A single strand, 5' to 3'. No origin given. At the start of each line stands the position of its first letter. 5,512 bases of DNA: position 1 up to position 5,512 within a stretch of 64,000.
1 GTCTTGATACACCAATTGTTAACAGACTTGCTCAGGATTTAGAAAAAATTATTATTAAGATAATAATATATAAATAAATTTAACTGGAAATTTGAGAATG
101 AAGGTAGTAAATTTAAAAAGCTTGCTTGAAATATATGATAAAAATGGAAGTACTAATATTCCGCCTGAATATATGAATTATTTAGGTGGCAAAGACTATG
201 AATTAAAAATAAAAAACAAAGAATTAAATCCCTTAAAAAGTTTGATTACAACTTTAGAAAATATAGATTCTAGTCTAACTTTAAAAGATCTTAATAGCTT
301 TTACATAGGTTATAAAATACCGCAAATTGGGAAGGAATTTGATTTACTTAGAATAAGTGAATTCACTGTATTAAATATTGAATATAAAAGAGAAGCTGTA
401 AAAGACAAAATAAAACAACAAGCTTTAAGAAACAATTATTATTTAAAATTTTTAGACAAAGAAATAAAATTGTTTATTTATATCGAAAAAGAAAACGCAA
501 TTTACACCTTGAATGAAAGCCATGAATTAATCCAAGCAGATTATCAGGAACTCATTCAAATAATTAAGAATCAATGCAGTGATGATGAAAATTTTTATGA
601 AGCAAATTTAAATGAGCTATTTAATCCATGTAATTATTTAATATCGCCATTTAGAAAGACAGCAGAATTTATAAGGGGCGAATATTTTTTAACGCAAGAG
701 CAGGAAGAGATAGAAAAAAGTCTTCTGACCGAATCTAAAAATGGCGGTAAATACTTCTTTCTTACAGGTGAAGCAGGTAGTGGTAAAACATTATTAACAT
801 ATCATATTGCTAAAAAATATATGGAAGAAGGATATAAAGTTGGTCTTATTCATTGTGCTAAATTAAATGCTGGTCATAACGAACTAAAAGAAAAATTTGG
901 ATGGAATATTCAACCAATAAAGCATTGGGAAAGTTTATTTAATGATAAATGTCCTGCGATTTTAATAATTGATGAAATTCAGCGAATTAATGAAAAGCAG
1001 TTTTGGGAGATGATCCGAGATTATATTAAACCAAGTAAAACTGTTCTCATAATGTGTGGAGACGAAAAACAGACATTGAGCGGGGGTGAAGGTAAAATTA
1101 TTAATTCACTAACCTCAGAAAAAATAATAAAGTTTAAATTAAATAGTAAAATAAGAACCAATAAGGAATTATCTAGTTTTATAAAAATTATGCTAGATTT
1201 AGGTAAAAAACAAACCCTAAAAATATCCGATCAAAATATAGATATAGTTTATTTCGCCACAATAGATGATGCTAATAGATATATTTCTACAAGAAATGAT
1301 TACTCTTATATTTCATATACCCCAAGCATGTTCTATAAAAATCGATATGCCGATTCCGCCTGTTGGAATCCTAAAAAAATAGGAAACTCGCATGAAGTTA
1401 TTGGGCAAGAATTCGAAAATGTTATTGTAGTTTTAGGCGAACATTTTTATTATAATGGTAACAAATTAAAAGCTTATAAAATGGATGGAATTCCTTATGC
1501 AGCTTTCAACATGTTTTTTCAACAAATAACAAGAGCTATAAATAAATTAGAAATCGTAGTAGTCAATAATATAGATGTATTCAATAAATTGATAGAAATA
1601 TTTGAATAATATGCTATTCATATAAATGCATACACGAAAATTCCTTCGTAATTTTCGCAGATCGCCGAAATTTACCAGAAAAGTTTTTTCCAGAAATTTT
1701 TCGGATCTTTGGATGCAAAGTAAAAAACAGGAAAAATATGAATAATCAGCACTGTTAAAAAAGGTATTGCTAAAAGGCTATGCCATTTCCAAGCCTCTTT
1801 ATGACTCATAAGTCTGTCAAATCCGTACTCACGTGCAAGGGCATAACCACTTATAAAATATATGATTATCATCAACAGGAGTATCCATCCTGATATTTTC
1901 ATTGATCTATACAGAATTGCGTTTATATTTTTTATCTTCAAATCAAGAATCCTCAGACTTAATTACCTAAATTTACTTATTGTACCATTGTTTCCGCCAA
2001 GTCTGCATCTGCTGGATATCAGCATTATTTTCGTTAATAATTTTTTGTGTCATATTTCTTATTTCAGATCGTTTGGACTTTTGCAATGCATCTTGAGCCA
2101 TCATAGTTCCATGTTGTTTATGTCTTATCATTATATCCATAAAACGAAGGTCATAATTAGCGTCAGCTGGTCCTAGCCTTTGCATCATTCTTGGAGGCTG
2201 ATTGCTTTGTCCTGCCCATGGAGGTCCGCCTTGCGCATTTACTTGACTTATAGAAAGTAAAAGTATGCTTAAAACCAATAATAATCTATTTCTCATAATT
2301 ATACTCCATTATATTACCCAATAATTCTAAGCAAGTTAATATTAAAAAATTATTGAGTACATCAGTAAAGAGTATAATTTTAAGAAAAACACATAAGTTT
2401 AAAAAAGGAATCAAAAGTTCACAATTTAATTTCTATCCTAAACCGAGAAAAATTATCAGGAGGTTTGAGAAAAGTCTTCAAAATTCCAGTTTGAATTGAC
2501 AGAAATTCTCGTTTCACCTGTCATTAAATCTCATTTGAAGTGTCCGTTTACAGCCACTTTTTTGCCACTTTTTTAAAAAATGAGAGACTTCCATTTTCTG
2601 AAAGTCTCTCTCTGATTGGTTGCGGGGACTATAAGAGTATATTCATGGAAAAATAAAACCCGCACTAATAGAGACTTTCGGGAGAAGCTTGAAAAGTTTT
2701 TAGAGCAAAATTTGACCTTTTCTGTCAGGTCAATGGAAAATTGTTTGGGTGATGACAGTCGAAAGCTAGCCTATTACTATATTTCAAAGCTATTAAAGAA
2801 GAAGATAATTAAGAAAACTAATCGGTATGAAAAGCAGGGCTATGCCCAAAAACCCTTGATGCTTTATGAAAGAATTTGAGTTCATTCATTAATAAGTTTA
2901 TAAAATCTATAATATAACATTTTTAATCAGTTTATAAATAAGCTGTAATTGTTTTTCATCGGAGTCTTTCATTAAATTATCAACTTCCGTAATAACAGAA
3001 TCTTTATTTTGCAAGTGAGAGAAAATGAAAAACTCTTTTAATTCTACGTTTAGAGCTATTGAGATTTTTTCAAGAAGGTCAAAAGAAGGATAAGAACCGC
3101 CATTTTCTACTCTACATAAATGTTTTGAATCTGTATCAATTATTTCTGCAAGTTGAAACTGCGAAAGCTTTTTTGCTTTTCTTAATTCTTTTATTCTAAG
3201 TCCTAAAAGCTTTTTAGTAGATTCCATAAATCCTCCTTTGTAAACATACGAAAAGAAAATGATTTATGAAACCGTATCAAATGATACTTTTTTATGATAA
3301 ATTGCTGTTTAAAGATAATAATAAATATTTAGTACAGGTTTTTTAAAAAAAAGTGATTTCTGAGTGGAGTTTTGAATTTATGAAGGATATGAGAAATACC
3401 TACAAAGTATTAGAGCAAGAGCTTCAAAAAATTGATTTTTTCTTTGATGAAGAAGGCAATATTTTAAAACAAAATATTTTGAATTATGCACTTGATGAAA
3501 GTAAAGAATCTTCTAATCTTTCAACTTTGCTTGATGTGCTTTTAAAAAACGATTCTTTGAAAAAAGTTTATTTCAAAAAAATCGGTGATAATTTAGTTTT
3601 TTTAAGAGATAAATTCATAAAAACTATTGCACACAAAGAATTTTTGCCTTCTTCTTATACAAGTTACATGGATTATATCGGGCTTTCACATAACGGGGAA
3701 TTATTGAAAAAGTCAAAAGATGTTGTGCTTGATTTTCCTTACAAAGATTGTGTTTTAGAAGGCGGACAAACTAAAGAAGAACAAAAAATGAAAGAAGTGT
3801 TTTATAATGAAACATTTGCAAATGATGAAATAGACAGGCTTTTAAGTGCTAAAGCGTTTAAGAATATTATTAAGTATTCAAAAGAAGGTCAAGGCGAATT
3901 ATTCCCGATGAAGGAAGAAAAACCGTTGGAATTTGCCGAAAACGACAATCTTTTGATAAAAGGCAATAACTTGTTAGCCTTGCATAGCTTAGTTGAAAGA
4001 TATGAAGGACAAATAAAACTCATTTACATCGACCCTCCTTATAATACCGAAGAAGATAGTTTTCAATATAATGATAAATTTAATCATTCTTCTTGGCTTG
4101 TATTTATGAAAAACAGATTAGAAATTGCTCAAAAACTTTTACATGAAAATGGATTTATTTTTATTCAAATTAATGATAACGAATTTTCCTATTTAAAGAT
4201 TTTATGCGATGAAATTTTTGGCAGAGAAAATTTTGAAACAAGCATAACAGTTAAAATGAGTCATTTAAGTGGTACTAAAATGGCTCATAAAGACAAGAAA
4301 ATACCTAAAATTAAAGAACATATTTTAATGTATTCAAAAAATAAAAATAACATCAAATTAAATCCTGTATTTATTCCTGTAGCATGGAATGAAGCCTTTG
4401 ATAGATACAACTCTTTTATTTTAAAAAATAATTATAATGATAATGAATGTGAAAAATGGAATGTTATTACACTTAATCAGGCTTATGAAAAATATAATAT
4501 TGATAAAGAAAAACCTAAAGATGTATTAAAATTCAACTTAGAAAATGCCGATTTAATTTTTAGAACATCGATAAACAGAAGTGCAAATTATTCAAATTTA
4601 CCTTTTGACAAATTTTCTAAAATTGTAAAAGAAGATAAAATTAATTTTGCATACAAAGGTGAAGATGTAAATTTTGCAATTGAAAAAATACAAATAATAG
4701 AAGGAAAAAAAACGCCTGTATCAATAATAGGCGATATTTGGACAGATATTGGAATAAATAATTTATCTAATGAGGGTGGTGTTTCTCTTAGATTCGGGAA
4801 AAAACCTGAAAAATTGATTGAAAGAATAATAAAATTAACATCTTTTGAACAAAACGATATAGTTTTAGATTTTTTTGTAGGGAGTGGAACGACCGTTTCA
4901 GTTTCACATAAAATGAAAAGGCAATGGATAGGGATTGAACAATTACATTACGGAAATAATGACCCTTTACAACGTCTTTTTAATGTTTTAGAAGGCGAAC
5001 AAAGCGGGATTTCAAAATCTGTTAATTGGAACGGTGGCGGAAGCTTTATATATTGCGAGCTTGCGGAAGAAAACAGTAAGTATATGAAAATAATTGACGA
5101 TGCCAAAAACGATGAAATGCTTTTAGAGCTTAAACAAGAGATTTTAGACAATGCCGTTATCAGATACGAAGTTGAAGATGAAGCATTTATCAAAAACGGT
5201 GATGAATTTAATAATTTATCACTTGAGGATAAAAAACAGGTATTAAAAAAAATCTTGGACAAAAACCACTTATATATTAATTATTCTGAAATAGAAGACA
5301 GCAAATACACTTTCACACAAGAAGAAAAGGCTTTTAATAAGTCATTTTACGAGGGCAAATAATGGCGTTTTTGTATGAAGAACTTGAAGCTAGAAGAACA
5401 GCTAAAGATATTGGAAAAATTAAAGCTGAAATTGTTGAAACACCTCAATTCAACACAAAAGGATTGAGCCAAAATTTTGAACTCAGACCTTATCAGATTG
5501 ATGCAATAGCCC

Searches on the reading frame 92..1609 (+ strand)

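Call 10: search_protein_families(library=pfam, proteins=[window:92-1609:+], max_evalue=0.001)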
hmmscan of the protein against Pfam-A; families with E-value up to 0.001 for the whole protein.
window:92-1609:+ (505 aa): 15 families
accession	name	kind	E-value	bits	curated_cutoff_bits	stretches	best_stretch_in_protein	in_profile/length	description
PF13604.12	AAA_30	-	7.7e-15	55.6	27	1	200-374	2-174/191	AAA domain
PF09848.15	SLFN-g3_helicase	-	5e-13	49.5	24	1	221-406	3-214/354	Schlafen group 3, DNA/RNA helicase domain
PF13245.12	AAA_19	-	6.2e-09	36.6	25.1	1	220-332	12-133/134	AAA domain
PF13401.12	AAA_22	-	4.1e-06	27.6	27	1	222-324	8-123/130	AAA domain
PF20720.3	nSTAND3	-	6.4e-06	26.4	27.2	1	220-259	18-55/155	Novel STAND NTPase 3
PF01443.25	Viral_helicase1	-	3.1e-05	24.3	21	1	225-451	4-200/228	Viral superfamily 1 RNA helicase core domain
PF03266.21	NTPase_1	-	4.5e-05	23.8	23.9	0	222-272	2-48/168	NTPase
PF13173.12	AAA_14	-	5.1e-05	23.7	27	1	220-315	3-88/129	AAA domain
PF25199.1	nSTAND_NTPase5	-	6.4e-05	23.2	34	1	205-256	26-79/145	Novel STAND NTPase 5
PF00004.35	AAA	-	0.00014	22.7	21.2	1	223-307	2-77/131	ATPase family associated with various cellular activities (AAA)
PF06745.19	ATPase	-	0.00019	21.3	26.6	0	220-284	20-85/231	KaiC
PF04851.21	ResIII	-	0.0002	21.7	22.5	0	200-248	4-52/164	Type III restriction enzyme, res subunit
PF00910.28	RNA_helicase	-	0.00024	22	21.5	0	223-326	2-89/105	RNA helicase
PF02562.22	PhoH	-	0.00048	20.1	27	0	201-247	6-47/205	PhoH-like protein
PF05970.20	PIF1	-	0.00049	20.2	25.9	0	200-247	2-50/223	PIF1-like helicase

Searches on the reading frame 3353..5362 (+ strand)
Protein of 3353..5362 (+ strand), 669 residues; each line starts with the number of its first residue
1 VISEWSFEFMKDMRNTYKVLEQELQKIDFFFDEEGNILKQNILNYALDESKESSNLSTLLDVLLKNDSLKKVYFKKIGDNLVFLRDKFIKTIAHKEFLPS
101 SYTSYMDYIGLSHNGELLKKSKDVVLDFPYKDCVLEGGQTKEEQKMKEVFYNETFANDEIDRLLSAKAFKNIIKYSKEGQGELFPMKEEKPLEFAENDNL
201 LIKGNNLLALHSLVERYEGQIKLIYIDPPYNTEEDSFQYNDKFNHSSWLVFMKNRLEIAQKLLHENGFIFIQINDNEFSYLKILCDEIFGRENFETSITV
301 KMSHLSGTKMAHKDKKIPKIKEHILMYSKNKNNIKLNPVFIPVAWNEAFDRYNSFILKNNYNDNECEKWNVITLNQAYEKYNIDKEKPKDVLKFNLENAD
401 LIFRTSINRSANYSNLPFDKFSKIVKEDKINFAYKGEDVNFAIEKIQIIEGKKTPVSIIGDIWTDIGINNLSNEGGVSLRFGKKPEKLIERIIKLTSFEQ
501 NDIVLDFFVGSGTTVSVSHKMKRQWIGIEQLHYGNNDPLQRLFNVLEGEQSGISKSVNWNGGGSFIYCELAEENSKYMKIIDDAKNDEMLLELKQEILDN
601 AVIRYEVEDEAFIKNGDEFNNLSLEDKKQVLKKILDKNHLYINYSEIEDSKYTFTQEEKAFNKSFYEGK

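Call 9: search_protein_families(library=pfam, proteins=[window:3353-5362:+], max_evalue=0.001)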
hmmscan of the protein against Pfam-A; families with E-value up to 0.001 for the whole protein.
window:3353-5362:+ (669 aa): 2 families
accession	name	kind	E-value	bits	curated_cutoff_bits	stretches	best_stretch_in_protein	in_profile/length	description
PF01555.25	N6_N4_Mtase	-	3.3e-40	138.8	26.7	1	221-530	1-211/221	DNA methylase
PF12564.13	TypeIII_RM_meth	-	9.2e-14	51.9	25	1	58-111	3-56/56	Type III restriction/modification enzyme methylation subunit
